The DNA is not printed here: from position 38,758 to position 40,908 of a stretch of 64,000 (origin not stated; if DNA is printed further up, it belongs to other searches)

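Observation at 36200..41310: Low-GC defense / restriction-modification-like island: DCD-domain::MTase + nuclease-like protein + Z1/SF2-like ATPase + DUF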

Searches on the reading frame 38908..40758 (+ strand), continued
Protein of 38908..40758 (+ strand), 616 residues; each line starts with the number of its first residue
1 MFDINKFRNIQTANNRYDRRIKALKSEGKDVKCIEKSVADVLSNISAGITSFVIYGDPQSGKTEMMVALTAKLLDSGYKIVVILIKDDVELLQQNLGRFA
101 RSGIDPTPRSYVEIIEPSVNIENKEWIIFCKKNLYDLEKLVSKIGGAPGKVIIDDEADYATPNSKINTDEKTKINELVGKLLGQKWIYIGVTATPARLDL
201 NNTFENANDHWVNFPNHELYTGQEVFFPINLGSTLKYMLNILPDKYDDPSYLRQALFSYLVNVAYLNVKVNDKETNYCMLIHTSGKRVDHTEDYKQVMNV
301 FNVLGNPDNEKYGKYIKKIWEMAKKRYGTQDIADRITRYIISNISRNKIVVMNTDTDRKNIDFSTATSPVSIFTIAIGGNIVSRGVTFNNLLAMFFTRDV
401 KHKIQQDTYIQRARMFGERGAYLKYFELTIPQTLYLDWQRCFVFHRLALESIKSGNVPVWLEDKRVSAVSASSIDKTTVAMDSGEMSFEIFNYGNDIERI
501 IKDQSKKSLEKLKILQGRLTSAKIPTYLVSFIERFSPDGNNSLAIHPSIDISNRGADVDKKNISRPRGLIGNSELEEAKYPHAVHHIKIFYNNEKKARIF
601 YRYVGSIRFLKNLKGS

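Call 52: search_protein_families(library=pfam, proteins=[L007:6681-7991:+, L002:3978-5297:+, L002:8283-8963:+, L004:8361-9518:+, L004:7856-8401:+, L009:350-1624:+, L015:4576-5808:+], max_evalue=0.01)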
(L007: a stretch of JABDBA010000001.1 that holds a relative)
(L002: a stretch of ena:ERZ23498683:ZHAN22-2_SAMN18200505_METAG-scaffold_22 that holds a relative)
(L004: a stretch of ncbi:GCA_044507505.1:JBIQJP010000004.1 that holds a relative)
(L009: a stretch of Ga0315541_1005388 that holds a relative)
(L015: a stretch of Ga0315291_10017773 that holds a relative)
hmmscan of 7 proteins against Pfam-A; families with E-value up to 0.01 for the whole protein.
L007:6681-7991:+ (436 aa): 4 families
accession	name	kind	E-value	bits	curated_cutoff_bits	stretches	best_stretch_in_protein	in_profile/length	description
PF01555.25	N6_N4_Mtase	-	9.6e-19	68.6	26.7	2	15-93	138-213/221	DNA methylase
PF01170.24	UPF0020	-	9e-05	22.7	22.3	0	42-87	9-54/197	RMKL-like, methyltransferase domain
PF08241.18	Methyltransf_11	-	0.0005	21.1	21.2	0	328-360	62-94/95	Methyltransferase domain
PF02086.21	MethyltransfD12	-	0.0019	18.4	22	1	47-126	10-85/253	D12 class N6 adenine-specific DNA methyltransferase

L002:3978-5297:+ (439 aa): 2 families
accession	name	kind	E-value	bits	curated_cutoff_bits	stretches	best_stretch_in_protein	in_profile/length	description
PF01555.25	N6_N4_Mtase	-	8.2e-15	55.8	26.7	2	19-100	136-214/221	DNA methylase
PF08241.18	Methyltransf_11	-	0.0013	19.8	21.2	0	341-363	72-94/95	Methyltransferase domain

L002:8283-8963:+ (226 aa): 5 families
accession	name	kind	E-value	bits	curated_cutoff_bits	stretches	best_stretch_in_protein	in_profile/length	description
PF01555.25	N6_N4_Mtase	-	2.3e-21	77.2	26.7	2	9-85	141-218/221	DNA methylase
PF08241.18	Methyltransf_11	-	5.2e-06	27.5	21.2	0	57-105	5-66/95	Methyltransferase domain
PF01170.24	UPF0020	-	9.7e-05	22.6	22.3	0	47-61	27-41/197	RMKL-like, methyltransferase domain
PF05148.21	Methyltransf_8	-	0.00025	21.4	27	1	40-103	65-126/219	Hypothetical methyltransferase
PF13649.12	Methyltransf_25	-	0.001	20.2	27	1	52-150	1-96/97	Methyltransferase domain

L004:8361-9518:+ (385 aa): 5 families
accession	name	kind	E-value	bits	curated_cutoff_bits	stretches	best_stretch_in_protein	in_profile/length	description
PF01555.25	N6_N4_Mtase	-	1.2e-10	42.2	26.7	1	18-50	184-216/221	DNA methylase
PF08241.18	Methyltransf_11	-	7.6e-07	30.1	21.2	1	288-313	70-95/95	Methyltransferase domain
PF13649.12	Methyltransf_25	-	8.6e-07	30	27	0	19-65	1-48/97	Methyltransferase domain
PF01170.24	UPF0020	-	8.2e-06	26.1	22.3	0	18-50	31-64/197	RMKL-like, methyltransferase domain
PF13489.12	Methyltransf_23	-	0.0032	17.6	27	0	287-318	90-121/164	Methyltransferase domain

L004:7856-8401:+ (181 aa): 0 families

L009:350-1624:+ (425 aa): 5 families
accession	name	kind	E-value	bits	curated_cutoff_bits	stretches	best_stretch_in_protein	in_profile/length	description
PF01555.25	N6_N4_Mtase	-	1.4e-24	87.7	26.7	2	176-266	132-220/221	DNA methylase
PF10539.14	Dev_Cell_Death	-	2e-14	53.9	27.8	1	24-102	2-83/126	Development and cell death domain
PF01170.24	UPF0020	-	1.4e-06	28.6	22.3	0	226-240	27-41/197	RMKL-like, methyltransferase domain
PF05148.21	Methyltransf_8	-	3.6e-06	27.5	27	1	230-293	75-138/219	Hypothetical methyltransferase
PF08241.18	Methyltransf_11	-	0.00011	23.2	21.2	0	237-284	6-66/95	Methyltransferase domain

L015:4576-5808:+ (411 aa): 5 families
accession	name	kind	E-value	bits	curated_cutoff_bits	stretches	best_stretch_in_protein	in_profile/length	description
PF01555.25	N6_N4_Mtase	-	2.9e-24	86.7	26.7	2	165-247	130-214/221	DNA methylase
PF10539.14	Dev_Cell_Death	-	1.6e-12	47.7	27.8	1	9-89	2-85/126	Development and cell death domain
PF01170.24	UPF0020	-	2.2e-06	28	22.3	0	248-282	104-138/197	RMKL-like, methyltransferase domain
PF08241.18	Methyltransf_11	-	0.00039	21.4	21.2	0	227-271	22-66/95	Methyltransferase domain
PF05148.21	Methyltransf_8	-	0.00066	20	27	1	217-280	75-138/219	Hypothetical methyltransferase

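Call 71: find_related_loci(query=A2, collection=viral_contigs, flank=6000)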
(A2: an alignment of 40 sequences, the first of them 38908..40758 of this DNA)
Query A2 (616 aa) in viral_contigs; peptide patterns used: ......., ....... (x = any residue, [..] = any of these).
52 stretches matched a pattern; 3 encode a relative of the query (tblastn E <= 1e-3); 3 distinct loci.
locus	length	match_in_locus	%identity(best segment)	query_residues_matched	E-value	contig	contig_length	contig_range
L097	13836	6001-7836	44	1-614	7e-167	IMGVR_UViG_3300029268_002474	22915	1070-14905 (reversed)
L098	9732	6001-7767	46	17-611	1e-162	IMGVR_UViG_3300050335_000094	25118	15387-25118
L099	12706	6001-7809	41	12-614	2e-153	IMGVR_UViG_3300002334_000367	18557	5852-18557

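Call 76: search_protein_families(library=pfam, proteins=[L097:9338-10672:+, L098:8326-9624:+, L097:4308-5021:+, L098:4127-4954:+, L098:3311-4066:+, L099:8276-9496:+, L006:2771-4033:+], max_evalue=0.001)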
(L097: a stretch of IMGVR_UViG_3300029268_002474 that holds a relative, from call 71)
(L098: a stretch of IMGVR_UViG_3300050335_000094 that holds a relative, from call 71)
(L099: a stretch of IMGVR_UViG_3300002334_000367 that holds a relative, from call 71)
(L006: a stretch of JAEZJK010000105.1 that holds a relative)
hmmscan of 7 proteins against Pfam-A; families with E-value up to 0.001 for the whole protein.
L097:9338-10672:+ (445 aa): 1 family
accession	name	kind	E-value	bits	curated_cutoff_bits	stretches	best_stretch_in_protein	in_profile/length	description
PF00226.36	DnaJ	-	2e-15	57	27.8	1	7-68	1-63/63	DnaJ domain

L098:8326-9624:+ (433 aa): 2 families
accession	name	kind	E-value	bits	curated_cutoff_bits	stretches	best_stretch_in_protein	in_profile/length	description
PF13304.12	AAA_21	-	3.7e-05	24.4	27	1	282-357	1-83/304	AAA domain, putative AbiEii toxin, Type IV TA system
PF13476.12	AAA_23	-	0.0003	21.9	27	1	272-300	11-39/201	AAA domain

L097:4308-5021:+ (238 aa): 0 families

L098:4127-4954:+ (276 aa): 2 families
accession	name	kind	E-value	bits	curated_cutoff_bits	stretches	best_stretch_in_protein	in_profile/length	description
PF04002.20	RadC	-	7.2e-36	123.2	22.1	1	154-273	2-119/121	RadC-like JAB domain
PF14464.11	Prok-JAB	-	0.00016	22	25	1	170-245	14-93/114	Prokaryotic homologs of the JAB domain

L098:3311-4066:+ (252 aa): 0 families

L099:8276-9496:+ (407 aa): 2 families
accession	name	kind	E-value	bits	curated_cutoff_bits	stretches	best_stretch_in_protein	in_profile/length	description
PF01555.25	N6_N4_Mtase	-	8e-06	26.4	26.7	0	25-57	181-213/221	DNA methylase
PF01170.24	UPF0020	-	0.00025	21.2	22.3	0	203-238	102-136/197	RMKL-like, methyltransferase domain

L006:2771-4033:+ (420 aa): 1 family
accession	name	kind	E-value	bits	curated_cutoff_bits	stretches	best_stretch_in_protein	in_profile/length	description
PF01555.25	N6_N4_Mtase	-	5.7e-10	40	26.7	1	16-96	139-218/221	DNA methylase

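Call 79: search_protein_families(library=phrogs, proteins=[window:38908-40758:+], max_evalue=0.01)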
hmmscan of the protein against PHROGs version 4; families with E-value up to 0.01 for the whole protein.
window:38908-40758:+ (616 aa): 0 families
